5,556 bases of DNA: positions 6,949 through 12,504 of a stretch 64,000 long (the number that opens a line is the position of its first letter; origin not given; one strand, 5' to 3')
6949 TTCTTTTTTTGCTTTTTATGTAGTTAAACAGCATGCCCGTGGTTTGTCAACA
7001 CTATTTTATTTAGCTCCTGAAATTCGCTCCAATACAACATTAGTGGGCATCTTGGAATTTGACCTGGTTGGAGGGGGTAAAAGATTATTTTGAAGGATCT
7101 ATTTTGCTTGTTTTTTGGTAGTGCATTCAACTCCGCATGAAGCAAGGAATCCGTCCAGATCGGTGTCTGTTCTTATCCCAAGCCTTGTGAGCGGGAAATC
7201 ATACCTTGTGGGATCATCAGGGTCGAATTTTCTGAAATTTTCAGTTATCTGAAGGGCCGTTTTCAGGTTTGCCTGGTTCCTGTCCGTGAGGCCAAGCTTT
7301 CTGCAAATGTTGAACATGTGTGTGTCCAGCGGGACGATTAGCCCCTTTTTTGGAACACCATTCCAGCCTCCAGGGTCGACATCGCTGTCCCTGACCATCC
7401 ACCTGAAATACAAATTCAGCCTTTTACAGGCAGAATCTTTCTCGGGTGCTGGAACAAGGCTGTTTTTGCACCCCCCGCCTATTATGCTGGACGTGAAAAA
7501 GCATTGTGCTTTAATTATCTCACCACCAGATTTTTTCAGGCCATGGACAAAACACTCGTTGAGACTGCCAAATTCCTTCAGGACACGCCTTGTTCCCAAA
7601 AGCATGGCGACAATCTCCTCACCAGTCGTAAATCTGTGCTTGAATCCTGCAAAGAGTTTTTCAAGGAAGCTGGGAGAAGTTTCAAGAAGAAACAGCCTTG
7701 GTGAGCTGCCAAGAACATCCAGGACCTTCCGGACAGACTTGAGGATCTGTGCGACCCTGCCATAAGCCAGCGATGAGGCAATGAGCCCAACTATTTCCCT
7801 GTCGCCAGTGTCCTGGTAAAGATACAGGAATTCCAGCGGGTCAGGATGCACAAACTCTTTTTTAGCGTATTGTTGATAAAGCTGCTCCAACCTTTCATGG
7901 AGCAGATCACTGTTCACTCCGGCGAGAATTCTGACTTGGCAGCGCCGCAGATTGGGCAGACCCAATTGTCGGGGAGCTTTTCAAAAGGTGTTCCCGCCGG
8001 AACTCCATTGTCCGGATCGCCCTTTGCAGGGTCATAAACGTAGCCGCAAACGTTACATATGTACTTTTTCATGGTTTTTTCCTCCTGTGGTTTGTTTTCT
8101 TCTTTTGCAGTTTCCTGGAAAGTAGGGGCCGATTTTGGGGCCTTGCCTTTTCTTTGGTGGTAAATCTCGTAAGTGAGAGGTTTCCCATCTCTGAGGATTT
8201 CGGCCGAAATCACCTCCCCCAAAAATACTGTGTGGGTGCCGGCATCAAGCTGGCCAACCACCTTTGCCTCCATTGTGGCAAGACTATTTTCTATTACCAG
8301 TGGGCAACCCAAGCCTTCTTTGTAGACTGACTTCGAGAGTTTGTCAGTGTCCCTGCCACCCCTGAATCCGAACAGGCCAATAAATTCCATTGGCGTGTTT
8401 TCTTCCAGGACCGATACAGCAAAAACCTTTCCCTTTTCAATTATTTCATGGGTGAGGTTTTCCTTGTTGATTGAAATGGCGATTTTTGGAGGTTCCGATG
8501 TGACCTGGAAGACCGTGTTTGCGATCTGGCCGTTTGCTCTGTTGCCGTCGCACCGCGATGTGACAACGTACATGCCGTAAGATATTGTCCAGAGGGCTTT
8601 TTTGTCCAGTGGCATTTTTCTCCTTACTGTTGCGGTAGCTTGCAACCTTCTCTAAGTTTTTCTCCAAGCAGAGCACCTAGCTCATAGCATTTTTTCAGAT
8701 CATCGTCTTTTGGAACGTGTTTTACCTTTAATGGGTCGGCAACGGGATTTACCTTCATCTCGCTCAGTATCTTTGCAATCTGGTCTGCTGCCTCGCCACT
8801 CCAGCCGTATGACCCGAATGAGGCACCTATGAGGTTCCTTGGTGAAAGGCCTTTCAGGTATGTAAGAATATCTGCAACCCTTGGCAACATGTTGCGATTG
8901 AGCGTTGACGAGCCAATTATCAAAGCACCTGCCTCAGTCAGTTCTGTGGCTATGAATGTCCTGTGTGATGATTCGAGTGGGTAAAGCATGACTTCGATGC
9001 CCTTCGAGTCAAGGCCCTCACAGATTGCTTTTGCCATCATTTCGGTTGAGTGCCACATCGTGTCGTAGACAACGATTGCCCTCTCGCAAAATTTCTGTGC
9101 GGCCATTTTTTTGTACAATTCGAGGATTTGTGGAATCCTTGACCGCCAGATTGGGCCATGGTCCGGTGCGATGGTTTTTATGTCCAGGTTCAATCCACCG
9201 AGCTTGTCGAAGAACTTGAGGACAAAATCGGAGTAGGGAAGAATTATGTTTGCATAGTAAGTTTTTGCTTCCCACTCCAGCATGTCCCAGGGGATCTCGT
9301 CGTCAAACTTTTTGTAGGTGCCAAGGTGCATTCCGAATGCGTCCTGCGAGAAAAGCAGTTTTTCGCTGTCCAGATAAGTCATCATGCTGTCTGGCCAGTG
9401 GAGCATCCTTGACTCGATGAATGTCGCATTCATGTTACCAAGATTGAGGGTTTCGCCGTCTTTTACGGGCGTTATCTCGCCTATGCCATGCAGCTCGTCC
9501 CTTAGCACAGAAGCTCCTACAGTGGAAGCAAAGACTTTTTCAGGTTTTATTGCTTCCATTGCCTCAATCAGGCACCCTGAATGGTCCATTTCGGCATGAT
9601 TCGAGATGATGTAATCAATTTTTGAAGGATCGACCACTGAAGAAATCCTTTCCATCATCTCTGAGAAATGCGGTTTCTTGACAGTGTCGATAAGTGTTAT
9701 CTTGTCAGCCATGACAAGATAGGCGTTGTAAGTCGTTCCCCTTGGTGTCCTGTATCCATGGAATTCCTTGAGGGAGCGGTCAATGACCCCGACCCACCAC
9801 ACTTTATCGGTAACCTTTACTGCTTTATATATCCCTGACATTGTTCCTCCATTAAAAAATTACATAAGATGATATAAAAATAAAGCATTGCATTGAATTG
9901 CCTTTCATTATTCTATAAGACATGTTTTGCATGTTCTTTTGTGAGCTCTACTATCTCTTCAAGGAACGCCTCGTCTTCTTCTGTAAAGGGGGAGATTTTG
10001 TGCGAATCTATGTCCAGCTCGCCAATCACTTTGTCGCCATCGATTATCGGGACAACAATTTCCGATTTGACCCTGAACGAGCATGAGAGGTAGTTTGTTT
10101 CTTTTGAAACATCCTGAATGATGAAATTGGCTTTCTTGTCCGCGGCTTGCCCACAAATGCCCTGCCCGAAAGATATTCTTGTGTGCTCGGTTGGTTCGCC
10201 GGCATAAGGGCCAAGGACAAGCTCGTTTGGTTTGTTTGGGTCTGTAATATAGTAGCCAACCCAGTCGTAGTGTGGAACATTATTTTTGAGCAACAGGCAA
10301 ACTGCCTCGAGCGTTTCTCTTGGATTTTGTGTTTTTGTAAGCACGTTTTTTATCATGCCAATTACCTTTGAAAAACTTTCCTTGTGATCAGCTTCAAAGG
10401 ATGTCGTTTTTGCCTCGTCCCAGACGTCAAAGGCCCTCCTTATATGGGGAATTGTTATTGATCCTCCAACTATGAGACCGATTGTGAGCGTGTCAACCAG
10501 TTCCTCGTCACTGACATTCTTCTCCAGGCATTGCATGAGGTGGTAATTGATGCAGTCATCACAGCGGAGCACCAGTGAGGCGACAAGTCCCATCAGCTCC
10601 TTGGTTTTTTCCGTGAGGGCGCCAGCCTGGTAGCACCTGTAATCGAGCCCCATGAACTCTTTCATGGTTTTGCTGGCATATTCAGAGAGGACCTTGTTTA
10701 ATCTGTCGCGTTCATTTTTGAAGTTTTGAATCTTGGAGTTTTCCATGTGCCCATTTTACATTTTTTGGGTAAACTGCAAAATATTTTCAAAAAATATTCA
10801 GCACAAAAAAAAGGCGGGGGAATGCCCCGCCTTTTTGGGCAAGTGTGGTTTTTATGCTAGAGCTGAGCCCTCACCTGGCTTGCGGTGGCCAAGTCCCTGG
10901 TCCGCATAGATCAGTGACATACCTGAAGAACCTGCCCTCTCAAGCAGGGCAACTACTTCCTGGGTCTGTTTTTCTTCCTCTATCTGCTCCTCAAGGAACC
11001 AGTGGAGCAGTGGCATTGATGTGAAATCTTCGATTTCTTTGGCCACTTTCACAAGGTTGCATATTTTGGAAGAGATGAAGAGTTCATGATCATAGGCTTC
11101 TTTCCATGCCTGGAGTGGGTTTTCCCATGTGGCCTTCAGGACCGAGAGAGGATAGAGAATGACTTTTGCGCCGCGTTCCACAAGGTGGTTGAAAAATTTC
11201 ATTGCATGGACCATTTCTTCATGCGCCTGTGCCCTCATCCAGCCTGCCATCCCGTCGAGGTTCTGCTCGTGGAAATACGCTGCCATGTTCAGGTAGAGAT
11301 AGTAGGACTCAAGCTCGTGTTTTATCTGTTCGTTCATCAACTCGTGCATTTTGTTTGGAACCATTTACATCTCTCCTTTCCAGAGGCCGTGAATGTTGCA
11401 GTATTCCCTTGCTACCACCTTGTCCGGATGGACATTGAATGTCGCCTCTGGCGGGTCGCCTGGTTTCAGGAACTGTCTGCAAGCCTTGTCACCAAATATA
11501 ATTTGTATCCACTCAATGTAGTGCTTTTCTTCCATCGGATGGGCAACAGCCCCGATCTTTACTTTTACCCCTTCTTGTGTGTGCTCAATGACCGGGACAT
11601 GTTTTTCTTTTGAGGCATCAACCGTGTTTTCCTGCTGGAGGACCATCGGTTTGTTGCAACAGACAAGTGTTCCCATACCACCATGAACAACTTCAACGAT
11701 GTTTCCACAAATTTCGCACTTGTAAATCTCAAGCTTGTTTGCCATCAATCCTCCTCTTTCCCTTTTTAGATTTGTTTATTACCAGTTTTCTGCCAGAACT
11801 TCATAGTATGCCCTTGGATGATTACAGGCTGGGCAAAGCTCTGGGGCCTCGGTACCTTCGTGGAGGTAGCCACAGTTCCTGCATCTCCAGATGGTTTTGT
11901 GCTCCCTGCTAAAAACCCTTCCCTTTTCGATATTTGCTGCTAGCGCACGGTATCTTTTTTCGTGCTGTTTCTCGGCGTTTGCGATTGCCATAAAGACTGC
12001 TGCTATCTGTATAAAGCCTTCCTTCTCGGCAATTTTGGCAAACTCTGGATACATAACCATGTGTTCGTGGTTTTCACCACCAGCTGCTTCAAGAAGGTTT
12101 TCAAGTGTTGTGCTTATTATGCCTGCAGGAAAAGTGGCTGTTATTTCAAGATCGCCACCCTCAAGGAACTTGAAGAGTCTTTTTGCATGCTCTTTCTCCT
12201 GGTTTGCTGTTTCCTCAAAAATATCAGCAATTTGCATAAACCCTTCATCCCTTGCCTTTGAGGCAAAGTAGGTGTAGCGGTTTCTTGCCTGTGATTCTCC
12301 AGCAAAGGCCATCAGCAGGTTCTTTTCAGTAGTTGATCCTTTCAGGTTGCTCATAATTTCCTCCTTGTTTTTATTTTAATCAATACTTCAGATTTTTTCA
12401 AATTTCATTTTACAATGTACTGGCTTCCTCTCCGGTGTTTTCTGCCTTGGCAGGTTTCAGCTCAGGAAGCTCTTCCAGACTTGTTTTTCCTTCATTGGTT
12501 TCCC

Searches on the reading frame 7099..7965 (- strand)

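Call 39: search_protein_families(library=pfam, proteins=[window:7099-7965:-], max_evalue=0.0001)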
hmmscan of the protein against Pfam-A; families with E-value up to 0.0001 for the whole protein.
window:7099-7965:- (288 aa): 1 family
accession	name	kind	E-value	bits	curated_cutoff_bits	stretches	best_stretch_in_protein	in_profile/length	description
PF09674.15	DUF2400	-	8.1e-71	239.1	25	1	42-264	1-224/225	Protein of unknown function (DUF2400)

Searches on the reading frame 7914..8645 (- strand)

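Call 39: search_protein_families(library=pfam, proteins=[window:7914-8645:-], max_evalue=0.0001)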
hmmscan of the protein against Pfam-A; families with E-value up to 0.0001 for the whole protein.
window:7914-8645:- (243 aa): 3 families
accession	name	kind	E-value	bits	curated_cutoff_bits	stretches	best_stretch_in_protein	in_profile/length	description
PF01613.24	Flavin_Reduct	-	6.5e-32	111.2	27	1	21-160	4-145/153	Flavin reductase like domain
PF00301.25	Rubredoxin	-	1.6e-24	86.1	23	1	194-240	1-47/47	Rubredoxin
PF21349.2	RUBY_RBDX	-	6.4e-06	26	26.5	0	223-240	14-29/30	Rubrerythrin, rubredoxin-like domain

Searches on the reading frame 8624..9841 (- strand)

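Call 39: search_protein_families(library=pfam, proteins=[window:8624-9841:-], max_evalue=0.0001)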
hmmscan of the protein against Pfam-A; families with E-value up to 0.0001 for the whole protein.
window:8624-9841:- (405 aa): 2 families
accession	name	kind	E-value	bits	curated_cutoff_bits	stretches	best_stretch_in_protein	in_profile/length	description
PF19583.5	ODP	-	3.1e-17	63.5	27.2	1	38-229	3-194/194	ODP family beta lactamase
PF00258.30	Flavodoxin_1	-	2e-16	60.9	25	1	257-388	1-142/143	Flavodoxin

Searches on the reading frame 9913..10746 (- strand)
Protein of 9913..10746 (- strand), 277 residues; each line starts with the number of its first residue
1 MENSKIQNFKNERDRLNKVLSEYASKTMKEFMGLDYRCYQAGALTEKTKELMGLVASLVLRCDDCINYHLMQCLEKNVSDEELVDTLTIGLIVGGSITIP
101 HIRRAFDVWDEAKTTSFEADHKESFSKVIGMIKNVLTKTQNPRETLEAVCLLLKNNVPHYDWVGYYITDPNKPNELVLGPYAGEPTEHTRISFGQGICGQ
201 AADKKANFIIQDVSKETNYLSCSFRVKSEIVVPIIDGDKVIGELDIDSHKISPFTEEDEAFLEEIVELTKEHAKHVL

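Call 39: search_protein_families(library=pfam, proteins=[window:9913-10746:-], max_evalue=0.0001)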
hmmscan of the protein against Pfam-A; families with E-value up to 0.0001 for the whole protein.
window:9913-10746:- (277 aa): 3 families
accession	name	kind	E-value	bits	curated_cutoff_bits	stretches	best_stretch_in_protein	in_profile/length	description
PF02627.25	CMD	-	4.6e-14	52.6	23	1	27-106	3-82/84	Carboxymuconolactone decarboxylase family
PF13185.12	GAF_2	-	2.8e-12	47.5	28.6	1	140-268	2-130/136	GAF domain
PF01590.32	GAF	-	1.7e-11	45.2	22.4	1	146-267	6-127/133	GAF domain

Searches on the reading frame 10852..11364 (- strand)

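Call 39: search_protein_families(library=pfam, proteins=[window:10852-11364:-], max_evalue=0.0001)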
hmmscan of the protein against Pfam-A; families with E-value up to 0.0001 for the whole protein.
window:10852-11364:- (170 aa): 1 family
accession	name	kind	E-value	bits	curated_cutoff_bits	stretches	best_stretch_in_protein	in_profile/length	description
PF00210.30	Ferritin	-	1.2e-31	110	24.5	1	8-143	2-141/142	Ferritin-like domain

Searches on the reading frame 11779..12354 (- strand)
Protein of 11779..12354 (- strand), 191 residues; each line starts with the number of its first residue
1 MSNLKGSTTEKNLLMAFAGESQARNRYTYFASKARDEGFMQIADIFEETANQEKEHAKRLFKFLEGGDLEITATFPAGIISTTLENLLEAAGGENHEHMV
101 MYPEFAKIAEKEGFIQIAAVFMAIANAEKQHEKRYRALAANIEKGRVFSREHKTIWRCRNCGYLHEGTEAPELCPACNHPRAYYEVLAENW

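Call 39: search_protein_families(library=pfam, proteins=[window:11779-12354:-], max_evalue=0.0001)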
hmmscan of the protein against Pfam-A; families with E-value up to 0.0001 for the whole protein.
window:11779-12354:- (191 aa): 4 families
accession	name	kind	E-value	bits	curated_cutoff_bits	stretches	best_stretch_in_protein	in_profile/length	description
PF02915.23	Rubrerythrin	-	1.5e-32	113.2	22.8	1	11-138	1-136/137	Rubrerythrin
PF21349.2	RUBY_RBDX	-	1.3e-15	57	26.5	1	156-185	1-30/30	Rubrerythrin, rubredoxin-like domain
PF00210.30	Ferritin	-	3.1e-09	37.3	24.5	1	12-144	3-141/142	Ferritin-like domain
PF23458.2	DUF7130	-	2.3e-06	27.9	35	1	143-182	42-81/89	Domain of unknown function (DUF7130)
